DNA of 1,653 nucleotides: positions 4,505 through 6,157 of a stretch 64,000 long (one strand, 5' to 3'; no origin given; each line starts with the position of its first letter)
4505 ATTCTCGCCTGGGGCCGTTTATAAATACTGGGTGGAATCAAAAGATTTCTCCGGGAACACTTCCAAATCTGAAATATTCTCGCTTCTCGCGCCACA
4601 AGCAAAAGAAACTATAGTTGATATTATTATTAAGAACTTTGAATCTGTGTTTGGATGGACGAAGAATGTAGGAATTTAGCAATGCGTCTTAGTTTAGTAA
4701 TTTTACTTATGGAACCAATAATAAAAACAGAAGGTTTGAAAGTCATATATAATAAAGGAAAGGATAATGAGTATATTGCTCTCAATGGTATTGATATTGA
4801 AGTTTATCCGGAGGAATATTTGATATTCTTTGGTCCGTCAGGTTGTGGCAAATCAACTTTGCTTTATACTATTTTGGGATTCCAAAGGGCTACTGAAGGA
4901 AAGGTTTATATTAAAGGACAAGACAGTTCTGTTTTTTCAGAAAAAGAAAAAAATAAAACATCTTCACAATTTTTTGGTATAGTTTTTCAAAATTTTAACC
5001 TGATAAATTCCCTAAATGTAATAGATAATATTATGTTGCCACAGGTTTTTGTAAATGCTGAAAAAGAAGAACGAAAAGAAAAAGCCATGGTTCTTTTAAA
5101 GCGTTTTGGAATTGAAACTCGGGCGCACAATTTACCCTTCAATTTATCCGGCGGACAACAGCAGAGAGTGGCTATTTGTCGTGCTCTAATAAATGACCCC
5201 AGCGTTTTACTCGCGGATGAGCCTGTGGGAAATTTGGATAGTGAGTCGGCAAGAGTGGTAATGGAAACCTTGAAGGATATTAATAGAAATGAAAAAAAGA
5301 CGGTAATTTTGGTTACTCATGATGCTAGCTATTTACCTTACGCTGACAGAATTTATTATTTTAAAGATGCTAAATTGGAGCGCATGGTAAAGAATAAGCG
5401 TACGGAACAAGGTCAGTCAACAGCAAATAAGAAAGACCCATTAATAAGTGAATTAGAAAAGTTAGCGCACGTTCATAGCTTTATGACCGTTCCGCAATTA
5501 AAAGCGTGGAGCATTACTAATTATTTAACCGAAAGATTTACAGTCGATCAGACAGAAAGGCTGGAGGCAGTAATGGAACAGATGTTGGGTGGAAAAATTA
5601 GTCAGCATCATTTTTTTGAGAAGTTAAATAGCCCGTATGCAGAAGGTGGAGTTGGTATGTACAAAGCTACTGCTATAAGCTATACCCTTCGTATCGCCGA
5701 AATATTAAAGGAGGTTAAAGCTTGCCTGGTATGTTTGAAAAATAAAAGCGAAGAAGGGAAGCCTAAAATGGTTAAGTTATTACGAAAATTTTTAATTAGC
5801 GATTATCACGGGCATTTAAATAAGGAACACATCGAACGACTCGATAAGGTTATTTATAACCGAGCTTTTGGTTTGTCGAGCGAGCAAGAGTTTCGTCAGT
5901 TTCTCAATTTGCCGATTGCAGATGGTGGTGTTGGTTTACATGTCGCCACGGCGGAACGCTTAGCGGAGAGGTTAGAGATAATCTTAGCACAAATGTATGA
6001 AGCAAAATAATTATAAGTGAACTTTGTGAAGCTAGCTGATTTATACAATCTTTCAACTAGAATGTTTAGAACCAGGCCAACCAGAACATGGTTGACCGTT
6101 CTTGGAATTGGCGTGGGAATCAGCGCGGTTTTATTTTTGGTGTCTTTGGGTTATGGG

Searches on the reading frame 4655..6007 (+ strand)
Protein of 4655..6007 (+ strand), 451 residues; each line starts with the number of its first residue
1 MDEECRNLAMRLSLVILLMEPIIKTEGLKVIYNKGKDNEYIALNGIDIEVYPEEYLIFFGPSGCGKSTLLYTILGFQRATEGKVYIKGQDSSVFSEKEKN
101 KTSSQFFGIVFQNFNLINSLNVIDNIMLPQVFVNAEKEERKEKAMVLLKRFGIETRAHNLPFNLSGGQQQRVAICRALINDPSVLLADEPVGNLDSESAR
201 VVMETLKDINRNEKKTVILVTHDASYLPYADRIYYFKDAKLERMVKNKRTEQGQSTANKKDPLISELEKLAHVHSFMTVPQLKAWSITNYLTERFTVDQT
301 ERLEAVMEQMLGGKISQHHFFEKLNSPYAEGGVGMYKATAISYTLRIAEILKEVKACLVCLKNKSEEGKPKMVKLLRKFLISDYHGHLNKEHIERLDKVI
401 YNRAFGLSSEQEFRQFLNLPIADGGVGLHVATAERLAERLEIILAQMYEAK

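Call 123: search_protein_families(library=pfam, proteins=[window:4655-6007:+], max_evalue=0.00001)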
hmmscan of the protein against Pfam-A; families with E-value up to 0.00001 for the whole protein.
window:4655-6007:+ (451 aa): 2 families
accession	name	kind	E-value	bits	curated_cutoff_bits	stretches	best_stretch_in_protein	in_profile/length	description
PF00005.33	ABC_tran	-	2.5e-31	109.5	25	1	43-191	1-136/137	ABC transporter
PF13304.12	AAA_21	-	5e-06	27.2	27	0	161-224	235-300/304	AAA domain, putative AbiEii toxin, Type IV TA system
